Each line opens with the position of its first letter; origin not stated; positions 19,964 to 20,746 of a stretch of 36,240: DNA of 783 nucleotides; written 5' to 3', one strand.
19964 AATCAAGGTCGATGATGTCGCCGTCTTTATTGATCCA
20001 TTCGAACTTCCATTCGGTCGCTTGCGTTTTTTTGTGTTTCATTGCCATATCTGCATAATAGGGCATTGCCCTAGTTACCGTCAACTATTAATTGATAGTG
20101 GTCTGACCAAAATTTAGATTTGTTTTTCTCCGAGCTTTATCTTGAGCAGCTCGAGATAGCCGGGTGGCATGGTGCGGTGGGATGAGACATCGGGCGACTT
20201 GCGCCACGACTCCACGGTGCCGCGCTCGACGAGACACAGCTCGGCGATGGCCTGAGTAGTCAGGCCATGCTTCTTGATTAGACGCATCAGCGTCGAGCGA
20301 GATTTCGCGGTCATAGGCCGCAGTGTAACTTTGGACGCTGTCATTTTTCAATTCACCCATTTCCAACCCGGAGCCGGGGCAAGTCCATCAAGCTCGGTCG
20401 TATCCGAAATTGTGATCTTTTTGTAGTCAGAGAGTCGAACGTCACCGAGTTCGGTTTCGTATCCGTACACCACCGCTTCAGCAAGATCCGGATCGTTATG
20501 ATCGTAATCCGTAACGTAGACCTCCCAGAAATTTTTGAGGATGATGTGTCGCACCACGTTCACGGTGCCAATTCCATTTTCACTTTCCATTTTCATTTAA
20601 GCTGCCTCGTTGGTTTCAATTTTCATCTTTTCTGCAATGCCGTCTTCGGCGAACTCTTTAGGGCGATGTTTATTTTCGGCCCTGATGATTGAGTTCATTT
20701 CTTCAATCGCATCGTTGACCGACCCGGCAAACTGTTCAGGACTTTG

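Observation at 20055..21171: The same palindromic operator is embedded in three leftward promoters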

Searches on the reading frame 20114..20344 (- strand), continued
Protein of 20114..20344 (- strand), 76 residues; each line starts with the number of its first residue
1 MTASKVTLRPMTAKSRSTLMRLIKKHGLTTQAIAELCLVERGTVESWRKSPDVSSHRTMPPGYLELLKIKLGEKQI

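Call 77: fold_search(model_id=the predicted structure, library=pdb)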
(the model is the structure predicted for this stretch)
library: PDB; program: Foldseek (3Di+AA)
matches with E <= 10: 415; with E <= 0.001: 0
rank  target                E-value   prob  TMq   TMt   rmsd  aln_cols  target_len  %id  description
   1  3clc_A                9.4e-02  1.00  0.59  0.59   2.7        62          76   16  Crystal Structure of the Restriction-Modification Controller Protein C.Esp1396I Tetramer in Complex with its Natural 3 (released 2008-07-29)
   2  4i6u_D                1.0e-01  1.00  0.62  0.62   2.6        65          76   17  Crystal Structure of a Y37F mutant of the Restriction-Modification Controller Protein C.Esp1396I (released 2013-11-13)
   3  3op9                  1.1e-01  1.00  0.58  0.43   2.4        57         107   30  Crystal structure of transcriptional regulator from Listeria innocua (released 2010-09-15)
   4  4i6u_A                1.2e-01  1.00  0.58  0.56   2.3        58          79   16  Crystal Structure of a Y37F mutant of the Restriction-Modification Controller Protein C.Esp1396I (released 2013-11-13)
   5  2b5a_B                1.3e-01  1.00  0.59  0.60   2.3        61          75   15  C.BclI, Control Element of the BclI Restriction-Modification System (released 2006-01-03)
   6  3ufd_F                1.5e-01  1.00  0.59  0.59   2.1        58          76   17  C.Esp1396I bound to its highest affinity operator site OM (released 2012-07-11)
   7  4i6u_C                1.6e-01  1.00  0.61  0.62   2.6        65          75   18  Crystal Structure of a Y37F mutant of the Restriction-Modification Controller Protein C.Esp1396I (released 2013-11-13)
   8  2b5a_C                1.6e-01  1.00  0.59  0.59   2.3        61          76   15  C.BclI, Control Element of the BclI Restriction-Modification System (released 2006-01-03)
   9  2b5a_A                1.8e-01  1.00  0.59  0.59   2.3        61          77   15  C.BclI, Control Element of the BclI Restriction-Modification System (released 2006-01-03)
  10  7xi5_A                1.9e-01  1.00  0.62  0.81   1.9        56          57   27  Anti-CRISPR-associated Aca10 (released 2023-02-22)
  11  4i6t_A                1.9e-01  1.00  0.58  0.59   2.4        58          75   16  Crystal Structure of a T36A mutant of the Restriction-Modification Controller Protein C.Esp1396I (released 2013-11-13)
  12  7vjm_A                2.0e-01  1.00  0.69  0.71   3.6        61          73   18  Aca1 in complex with 19bp palindromic DNA substrate (released 2021-10-13)
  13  4i6u_B                2.0e-01  1.00  0.58  0.58   2.3        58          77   16  Crystal Structure of a Y37F mutant of the Restriction-Modification Controller Protein C.Esp1396I (released 2013-11-13)
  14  1y7y_B                2.0e-01  1.00  0.57  0.64   2.2        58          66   21  High-resolution crystal structure of the restriction-modification controller protein C.AhdI from Aeromonas hydrophila (released 2005-02-22)
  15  3b7h                  2.0e-01  0.99  0.57  0.57   2.1        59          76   20  Crystal structure of the prophage Lp1 protein 11 (released 2007-12-04)
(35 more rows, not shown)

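Call 91: find_encoding_contigs(protein=P0048, flank=10000, max_places=1)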
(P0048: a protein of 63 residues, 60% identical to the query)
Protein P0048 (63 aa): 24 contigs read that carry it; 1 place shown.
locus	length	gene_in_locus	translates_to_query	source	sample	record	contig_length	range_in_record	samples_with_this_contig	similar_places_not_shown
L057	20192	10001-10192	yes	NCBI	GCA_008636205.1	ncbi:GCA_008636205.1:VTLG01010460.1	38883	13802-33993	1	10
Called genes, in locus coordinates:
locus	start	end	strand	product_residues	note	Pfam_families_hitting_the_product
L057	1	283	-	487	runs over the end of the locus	PF03237:Terminase_6N, PF17289:Terminase_6C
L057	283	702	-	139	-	PF03592:Terminase_2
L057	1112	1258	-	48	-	-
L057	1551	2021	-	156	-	-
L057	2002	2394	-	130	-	PF24608:PDDEXK_15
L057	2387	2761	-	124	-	-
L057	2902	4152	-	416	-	PF13481:AAA_25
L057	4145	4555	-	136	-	-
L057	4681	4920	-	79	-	PF15943:YdaS_toxin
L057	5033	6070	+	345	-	-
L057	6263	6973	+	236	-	PF13479:AAA_24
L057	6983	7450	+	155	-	PF05037:DUF669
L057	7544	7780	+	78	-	-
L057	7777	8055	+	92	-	-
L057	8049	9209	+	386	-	-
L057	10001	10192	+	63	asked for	-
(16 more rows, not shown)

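Call 92: find_encoding_contigs(protein=P0086, flank=10000, max_places=1)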
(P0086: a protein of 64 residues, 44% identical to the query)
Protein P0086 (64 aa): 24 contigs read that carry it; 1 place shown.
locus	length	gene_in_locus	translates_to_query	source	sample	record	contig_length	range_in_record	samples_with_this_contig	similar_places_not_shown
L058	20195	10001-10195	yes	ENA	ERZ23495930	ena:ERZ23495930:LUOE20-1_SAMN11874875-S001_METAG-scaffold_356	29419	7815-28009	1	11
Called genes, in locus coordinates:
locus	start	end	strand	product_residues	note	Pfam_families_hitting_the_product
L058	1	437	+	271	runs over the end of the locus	-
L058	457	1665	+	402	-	PF13884:Peptidase_S74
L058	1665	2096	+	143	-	-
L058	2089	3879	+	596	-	-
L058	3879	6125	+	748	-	-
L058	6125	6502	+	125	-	-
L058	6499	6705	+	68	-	-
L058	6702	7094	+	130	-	-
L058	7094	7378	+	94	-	-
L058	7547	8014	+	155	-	-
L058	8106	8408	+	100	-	-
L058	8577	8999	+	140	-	PF11645:PDDEXK_5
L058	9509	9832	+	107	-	-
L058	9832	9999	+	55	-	-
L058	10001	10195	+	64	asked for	-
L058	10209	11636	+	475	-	PF13356:Arm-DNA-bind_3, PF22022:Phage_int_M, PF00589:Phage_integrase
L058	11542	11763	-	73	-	PF05930:Phage_AlpA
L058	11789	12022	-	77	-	-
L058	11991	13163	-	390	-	-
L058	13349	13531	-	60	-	-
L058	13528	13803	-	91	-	-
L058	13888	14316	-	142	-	PF05037:DUF669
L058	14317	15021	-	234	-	PF13479:AAA_24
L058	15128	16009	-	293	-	PF07022:Phage_CI_repr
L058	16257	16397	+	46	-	-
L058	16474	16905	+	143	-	-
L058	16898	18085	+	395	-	PF13481:AAA_25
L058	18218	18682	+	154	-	PF24579:PDDEXK_14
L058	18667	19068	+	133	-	-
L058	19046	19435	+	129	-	PF24608:PDDEXK_15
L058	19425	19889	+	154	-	-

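Call 93: find_encoding_contigs(protein=P0006, flank=10000, max_places=1)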
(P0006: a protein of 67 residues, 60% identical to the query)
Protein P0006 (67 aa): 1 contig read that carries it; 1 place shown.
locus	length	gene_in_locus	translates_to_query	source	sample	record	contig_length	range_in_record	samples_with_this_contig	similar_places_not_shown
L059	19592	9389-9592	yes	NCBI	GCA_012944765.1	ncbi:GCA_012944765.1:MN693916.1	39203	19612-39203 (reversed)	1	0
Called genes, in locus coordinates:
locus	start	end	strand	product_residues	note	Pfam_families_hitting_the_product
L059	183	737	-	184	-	-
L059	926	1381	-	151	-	-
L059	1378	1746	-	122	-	PF24608:PDDEXK_15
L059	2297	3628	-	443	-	PF13481:AAA_25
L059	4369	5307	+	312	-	PF07022:Phage_CI_repr (weak)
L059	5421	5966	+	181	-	PF13479:AAA_24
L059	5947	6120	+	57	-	-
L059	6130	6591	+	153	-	PF05037:DUF669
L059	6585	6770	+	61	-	-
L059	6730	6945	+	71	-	-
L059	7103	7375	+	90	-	-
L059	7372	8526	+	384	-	PF12705:PDDEXK_1 (weak)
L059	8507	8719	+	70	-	-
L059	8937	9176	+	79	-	-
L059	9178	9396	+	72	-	-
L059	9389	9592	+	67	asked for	-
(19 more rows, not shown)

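Call 96: search_dna_similar(query=window:20114-20344:-, collection=phages, mode=protein, max_evalue=0.001, max_rows=25)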
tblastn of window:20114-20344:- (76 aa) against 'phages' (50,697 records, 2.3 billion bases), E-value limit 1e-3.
No match.

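Call 110: fold_search(model_id=the predicted structure, library=viral)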
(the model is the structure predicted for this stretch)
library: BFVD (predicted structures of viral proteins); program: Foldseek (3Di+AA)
matches with E <= 10: 1139; with E <= 0.001: 0
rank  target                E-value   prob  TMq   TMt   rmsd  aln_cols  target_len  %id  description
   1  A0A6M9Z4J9            2.9e-03  1.00  0.69  0.40   2.6        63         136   36  (no name in the UniProt tables at hand)
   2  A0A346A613            6.4e-03  1.00  0.68  0.63   5.0        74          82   20  (no name in the UniProt tables at hand)
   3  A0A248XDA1            7.7e-03  1.00  0.68  0.75   3.2        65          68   25  Uncharacterized protein [Klebsiella phage YMC16/01/N133_KPN_BP]
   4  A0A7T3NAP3            1.3e-02  1.00  0.69  0.61   1.2        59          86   29  (no name in the UniProt tables at hand)
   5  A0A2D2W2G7            1.5e-02  1.00  0.68  0.72   3.5        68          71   20  (no name in the UniProt tables at hand)
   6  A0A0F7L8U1            4.1e-02  1.00  0.60  0.73   1.7        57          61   30  Uncharacterized protein [uncultured marine virus]
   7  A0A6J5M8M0            5.2e-02  1.00  0.62  0.62   4.9        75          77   19  COG1476 Predicted transcriptional regulators [uncultured Caudovirales phage]
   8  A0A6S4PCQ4            5.5e-02  1.00  0.64  0.12   2.4        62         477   22  DNA (cytosine-5-)-methyltransferase [uncultured phage_MedDCM-OCT-S42-C7]
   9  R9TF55                6.2e-02  1.00  0.62  0.61   2.3        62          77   19  (no name in the UniProt tables at hand)
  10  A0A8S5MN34            6.6e-02  1.00  0.59  0.31   2.3        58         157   31  Helix-turn-helix domain protein [Myoviridae sp. ctI7W9]
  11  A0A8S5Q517            7.4e-02  1.00  0.53  0.58   2.7        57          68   19  CI repressor [Siphoviridae sp. ctQqU1]
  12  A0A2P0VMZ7            7.8e-02  1.00  0.58  0.43   2.6        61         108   16  Helix-turn-helix domain-containing protein [Tetraselmis virus 1]
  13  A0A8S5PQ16            8.3e-02  0.99  0.60  0.52   6.9        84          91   12  Transcriptional regulator, y4mF family [Myoviridae sp. ctwwN25]
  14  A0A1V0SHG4            9.3e-02  1.00  0.60  0.31   2.7        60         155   17  Helix-turn-helix domain protein [Hokovirus HKV1]
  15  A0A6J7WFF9            9.8e-02  1.00  0.68  0.19   3.6        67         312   12  LexA SOS-response transcriptional repressors (RecA-mediated autopeptidases) [uncultured Caudovirales phage]
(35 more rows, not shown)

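Call 111: find_encoding_contigs(protein=P0023, flank=3000, max_places=2)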
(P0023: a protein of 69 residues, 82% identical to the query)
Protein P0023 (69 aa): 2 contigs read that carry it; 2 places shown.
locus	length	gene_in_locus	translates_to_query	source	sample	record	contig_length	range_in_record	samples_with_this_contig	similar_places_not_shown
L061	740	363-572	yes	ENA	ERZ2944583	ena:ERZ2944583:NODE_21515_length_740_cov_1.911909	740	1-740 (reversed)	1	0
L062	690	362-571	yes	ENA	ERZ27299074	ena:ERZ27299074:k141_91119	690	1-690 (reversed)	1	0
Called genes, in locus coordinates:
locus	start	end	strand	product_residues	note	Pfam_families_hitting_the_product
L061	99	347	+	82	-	-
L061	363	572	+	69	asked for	-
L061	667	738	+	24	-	?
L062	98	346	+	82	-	-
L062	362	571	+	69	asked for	-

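Call 112: find_encoding_contigs(protein=P0076, flank=4000, max_places=1)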
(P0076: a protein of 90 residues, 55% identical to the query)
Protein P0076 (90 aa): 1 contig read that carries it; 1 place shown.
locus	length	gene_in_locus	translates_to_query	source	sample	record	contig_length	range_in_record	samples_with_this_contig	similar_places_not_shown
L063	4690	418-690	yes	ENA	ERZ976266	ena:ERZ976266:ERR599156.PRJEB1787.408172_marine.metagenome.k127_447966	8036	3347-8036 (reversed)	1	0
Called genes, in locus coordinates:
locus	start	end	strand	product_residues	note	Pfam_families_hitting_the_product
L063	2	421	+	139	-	?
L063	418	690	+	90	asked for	-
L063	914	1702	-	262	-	PF00561:Abhydrolase_1, PF12146:Hydrolase_4, PF12697:Abhydrolase_6, PF03096:Ndr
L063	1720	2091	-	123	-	PF07366:SnoaL (weak), PF12680:SnoaL_2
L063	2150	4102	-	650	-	PF00724:Oxidored_FMN, PF00070:Pyr_redox (faint), PF03486:HI0933_like (weak), PF07992:Pyr_redox_2, PF00890:FAD_binding_2 (weak), PF01266:DAO (faint), PF12831:FAD_oxidored, PF13450:NAD_binding_8, +1 more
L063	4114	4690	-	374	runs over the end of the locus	PF00355:Rieske, PF00848:Ring_hydroxyl_A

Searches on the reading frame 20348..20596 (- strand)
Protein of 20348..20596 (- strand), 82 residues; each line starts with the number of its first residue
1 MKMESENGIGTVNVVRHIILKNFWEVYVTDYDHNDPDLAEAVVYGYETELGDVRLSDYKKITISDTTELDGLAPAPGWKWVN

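Call 10: search_protein_families(library=pfam, max_evalue=0.01, proteins=[window:20348-20596:-])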
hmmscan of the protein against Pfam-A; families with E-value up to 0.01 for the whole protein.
window:20348-20596:- (82 aa): 0 families

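Call 11: search_protein_families(library=phrogs, max_evalue=0.01, proteins=[window:20348-20596:-])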
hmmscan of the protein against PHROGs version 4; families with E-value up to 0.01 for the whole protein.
window:20348-20596:- (82 aa): 0 families

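Call 60: search_protein_families(library=ncbifam, max_evalue=1, proteins=[window:20348-20596:-])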
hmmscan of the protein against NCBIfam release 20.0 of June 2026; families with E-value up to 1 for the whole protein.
window:20348-20596:- (82 aa): 0 families

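Call 80: search_solved_structures(query=window:20348-20596:-, max_evalue=1)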
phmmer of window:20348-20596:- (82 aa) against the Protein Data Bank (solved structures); distinct sequences matched with E-value up to 1: 0.
